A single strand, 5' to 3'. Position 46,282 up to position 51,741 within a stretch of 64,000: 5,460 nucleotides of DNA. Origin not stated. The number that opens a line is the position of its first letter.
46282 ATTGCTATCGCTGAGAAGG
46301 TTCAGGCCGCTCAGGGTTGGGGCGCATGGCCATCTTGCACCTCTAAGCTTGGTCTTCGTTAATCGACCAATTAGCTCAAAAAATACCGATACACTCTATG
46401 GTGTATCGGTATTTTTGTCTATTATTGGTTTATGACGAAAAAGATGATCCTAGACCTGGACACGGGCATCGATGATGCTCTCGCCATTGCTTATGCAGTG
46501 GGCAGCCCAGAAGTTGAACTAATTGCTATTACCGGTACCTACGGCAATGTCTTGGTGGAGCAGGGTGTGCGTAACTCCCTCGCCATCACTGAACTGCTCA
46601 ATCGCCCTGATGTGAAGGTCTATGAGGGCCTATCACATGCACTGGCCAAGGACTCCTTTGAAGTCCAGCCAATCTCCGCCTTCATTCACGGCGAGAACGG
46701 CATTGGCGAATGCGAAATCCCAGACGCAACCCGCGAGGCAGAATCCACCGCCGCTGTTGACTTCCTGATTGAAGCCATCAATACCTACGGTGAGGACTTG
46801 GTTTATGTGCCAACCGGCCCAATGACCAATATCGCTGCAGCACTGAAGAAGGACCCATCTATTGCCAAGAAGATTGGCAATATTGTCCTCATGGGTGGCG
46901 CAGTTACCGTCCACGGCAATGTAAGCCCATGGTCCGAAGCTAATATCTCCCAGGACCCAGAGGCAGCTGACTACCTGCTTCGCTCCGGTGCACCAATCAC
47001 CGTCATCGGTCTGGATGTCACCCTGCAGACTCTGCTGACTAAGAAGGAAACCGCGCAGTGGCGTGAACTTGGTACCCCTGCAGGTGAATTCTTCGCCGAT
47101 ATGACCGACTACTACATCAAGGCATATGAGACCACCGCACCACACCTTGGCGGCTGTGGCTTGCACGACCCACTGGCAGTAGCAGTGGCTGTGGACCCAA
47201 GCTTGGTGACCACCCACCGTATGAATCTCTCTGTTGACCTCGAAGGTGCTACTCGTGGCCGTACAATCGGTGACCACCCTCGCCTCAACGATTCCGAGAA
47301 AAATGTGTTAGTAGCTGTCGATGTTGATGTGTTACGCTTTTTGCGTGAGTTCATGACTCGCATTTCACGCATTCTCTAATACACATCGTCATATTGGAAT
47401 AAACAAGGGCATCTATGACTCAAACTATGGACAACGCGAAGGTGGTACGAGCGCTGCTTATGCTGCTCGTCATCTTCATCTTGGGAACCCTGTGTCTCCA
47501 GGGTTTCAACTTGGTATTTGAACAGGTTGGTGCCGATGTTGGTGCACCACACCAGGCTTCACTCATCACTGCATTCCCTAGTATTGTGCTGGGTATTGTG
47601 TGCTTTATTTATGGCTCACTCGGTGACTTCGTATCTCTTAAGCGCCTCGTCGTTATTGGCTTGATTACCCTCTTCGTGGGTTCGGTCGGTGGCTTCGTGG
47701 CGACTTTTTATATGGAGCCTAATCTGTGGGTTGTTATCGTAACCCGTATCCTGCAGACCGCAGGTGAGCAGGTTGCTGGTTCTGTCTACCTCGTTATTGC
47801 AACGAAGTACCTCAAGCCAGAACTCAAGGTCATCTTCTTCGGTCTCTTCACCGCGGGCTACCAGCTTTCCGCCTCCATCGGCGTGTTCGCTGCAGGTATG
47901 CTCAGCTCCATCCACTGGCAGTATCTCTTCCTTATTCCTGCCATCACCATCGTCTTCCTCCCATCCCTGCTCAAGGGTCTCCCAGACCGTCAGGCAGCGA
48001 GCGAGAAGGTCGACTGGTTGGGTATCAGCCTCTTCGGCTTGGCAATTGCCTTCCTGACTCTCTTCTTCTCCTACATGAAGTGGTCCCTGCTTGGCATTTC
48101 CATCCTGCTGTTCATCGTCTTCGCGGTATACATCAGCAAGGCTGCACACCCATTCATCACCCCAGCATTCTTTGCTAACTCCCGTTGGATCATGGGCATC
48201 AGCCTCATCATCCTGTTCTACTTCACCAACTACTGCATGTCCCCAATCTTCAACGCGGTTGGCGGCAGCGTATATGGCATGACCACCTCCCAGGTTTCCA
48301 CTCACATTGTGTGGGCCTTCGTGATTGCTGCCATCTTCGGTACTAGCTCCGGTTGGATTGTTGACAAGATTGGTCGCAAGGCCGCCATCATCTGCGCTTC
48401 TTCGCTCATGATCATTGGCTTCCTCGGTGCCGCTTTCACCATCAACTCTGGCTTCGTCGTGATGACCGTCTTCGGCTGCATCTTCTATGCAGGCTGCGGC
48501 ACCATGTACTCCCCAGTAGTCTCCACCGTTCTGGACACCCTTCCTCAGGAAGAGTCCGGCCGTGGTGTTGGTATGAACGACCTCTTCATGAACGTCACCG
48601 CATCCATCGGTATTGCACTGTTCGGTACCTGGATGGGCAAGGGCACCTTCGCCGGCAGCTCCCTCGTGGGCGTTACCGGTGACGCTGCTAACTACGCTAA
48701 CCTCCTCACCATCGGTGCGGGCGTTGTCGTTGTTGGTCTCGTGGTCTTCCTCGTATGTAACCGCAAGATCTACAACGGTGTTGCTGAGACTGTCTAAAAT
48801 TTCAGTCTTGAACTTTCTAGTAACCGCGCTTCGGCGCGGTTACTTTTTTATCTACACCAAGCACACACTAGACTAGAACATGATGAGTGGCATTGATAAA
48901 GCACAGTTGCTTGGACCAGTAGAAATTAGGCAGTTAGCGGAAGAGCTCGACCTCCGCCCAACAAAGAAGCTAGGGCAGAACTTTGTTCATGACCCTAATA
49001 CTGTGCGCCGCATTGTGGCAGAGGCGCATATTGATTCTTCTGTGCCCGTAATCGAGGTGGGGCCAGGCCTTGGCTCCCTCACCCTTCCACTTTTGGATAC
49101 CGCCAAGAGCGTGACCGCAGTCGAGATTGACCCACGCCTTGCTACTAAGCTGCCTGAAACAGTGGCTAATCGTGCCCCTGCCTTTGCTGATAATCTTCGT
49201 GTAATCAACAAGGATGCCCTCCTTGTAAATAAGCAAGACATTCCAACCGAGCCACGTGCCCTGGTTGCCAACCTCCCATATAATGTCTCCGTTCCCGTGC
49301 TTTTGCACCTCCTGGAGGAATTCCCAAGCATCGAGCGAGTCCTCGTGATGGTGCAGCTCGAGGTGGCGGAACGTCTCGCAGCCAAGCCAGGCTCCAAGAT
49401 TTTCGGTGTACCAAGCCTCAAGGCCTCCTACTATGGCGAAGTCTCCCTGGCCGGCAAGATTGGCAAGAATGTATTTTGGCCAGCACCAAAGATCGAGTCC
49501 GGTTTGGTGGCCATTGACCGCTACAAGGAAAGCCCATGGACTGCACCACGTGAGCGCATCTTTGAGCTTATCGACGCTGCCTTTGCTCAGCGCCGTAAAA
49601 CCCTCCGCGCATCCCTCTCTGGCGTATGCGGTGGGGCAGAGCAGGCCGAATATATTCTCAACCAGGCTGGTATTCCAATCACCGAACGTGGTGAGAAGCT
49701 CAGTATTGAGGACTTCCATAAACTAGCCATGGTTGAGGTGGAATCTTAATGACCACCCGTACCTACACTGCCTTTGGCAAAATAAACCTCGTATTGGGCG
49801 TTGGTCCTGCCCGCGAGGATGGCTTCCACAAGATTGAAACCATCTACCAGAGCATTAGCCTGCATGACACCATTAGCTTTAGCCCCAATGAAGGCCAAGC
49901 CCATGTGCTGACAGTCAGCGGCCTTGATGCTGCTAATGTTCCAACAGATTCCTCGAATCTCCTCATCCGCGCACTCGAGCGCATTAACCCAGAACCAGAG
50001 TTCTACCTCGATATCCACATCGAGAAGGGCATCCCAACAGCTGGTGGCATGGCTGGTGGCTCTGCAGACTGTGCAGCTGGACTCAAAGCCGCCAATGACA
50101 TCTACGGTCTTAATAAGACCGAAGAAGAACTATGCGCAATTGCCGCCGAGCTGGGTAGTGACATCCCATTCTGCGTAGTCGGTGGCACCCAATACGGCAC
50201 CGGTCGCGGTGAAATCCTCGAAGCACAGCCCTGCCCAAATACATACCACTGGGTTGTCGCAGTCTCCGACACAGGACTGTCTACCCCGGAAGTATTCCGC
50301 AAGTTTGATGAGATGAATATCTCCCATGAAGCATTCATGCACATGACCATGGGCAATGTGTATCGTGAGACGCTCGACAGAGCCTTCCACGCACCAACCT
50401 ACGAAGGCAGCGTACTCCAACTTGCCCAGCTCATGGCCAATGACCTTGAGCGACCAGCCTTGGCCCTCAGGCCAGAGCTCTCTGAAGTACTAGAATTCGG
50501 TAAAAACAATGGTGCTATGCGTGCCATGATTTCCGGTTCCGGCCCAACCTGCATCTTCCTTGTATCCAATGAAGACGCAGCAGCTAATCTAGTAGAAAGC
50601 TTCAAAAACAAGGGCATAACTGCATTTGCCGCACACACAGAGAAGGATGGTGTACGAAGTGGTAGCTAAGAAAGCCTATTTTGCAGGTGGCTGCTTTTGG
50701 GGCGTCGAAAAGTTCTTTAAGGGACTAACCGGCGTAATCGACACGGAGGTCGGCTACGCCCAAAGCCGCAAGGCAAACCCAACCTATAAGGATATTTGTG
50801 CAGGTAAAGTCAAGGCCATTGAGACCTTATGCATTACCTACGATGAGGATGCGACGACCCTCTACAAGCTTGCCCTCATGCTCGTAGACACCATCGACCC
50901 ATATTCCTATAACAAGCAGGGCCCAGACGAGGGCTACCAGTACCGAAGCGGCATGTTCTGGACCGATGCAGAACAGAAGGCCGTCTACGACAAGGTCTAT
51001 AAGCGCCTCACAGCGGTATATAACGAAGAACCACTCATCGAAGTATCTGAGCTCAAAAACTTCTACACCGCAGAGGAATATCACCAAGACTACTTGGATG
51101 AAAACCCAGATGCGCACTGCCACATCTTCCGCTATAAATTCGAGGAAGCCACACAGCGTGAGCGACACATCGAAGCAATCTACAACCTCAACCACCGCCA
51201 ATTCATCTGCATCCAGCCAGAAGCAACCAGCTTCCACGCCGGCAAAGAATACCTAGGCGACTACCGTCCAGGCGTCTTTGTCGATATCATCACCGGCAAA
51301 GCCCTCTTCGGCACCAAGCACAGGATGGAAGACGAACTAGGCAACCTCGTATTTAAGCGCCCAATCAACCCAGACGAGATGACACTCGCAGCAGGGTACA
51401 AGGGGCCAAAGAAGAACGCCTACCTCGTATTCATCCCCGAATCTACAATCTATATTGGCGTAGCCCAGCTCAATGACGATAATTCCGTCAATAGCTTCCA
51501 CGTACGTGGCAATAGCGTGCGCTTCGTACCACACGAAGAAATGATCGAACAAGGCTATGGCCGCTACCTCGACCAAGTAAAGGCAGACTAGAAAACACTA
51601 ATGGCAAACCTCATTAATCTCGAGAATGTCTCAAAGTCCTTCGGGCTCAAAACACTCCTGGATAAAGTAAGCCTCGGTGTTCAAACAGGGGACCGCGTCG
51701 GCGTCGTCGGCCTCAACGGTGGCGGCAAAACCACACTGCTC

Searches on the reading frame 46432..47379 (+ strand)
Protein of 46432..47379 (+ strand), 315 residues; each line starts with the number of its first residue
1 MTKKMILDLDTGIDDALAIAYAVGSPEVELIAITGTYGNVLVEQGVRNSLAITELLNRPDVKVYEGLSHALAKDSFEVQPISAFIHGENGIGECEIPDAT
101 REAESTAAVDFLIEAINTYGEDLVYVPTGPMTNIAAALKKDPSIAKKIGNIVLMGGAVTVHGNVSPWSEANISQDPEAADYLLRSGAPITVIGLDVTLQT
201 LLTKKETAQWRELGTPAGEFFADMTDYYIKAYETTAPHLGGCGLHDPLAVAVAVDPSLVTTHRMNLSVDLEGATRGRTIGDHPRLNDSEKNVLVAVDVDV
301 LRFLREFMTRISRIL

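Call 78: search_protein_families(library=pfam, proteins=[window:46432-47379:+], max_evalue=0.00001)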
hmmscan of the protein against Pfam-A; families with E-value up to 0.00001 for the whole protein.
window:46432-47379:+ (315 aa): 1 family
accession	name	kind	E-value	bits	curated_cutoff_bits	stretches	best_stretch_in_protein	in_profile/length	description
PF01156.24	IU_nuc_hydro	-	1.3e-94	317.7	34.2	1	5-304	1-296/297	Inosine-uridine preferring nucleoside hydrolase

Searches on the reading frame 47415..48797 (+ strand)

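Call 78: search_protein_families(library=pfam, proteins=[window:47415-48797:+], max_evalue=0.00001)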
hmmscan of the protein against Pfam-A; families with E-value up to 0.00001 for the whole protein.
window:47415-48797:+ (460 aa): 1 family
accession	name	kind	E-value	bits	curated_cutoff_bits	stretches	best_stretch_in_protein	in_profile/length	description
PF07690.21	MFS_1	-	3.8e-30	105.4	33.4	2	18-399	2-346/347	Major Facilitator Superfamily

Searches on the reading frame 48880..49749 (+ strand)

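Call 78: search_protein_families(library=pfam, proteins=[window:48880-49749:+], max_evalue=0.00001)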
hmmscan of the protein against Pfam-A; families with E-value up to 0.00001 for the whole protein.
window:48880-49749:+ (289 aa): 1 family
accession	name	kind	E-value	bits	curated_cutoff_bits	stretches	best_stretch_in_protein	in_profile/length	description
PF00398.26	RrnaAD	-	2.1e-49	168.4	24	1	29-283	6-258/263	Ribosomal RNA adenine dimethylase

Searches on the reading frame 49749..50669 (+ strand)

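Call 78: search_protein_families(library=pfam, proteins=[window:49749-50669:+], max_evalue=0.00001)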
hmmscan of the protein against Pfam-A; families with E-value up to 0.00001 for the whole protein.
window:49749-50669:+ (306 aa): 2 families
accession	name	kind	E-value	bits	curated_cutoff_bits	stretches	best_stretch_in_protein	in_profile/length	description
PF00288.32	GHMP_kinases_N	-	1.6e-16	60.7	22.3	1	70-146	1-87/87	GHMP kinases N terminal domain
PF08544.19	GHMP_kinases_C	-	8.2e-12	45.8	21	1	220-289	8-83/85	GHMP kinases C terminal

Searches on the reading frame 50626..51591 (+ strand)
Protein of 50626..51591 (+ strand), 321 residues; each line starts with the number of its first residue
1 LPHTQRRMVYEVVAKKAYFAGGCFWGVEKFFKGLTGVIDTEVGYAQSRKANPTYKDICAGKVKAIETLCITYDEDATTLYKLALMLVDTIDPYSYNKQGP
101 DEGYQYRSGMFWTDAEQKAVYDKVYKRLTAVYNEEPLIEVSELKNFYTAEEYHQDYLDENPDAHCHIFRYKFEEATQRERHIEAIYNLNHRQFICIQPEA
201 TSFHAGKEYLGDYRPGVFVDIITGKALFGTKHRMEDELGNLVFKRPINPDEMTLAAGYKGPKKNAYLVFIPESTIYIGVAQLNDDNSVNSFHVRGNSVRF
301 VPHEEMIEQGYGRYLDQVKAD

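Call 78: search_protein_families(library=pfam, proteins=[window:50626-51591:+], max_evalue=0.00001)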
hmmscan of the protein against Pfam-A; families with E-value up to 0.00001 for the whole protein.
window:50626-51591:+ (321 aa): 1 family
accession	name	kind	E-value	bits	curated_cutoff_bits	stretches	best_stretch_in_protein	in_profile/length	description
PF01625.27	PMSR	-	1.3e-48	165.5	23.7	1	16-166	1-153/153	Peptide methionine sulfoxide reductase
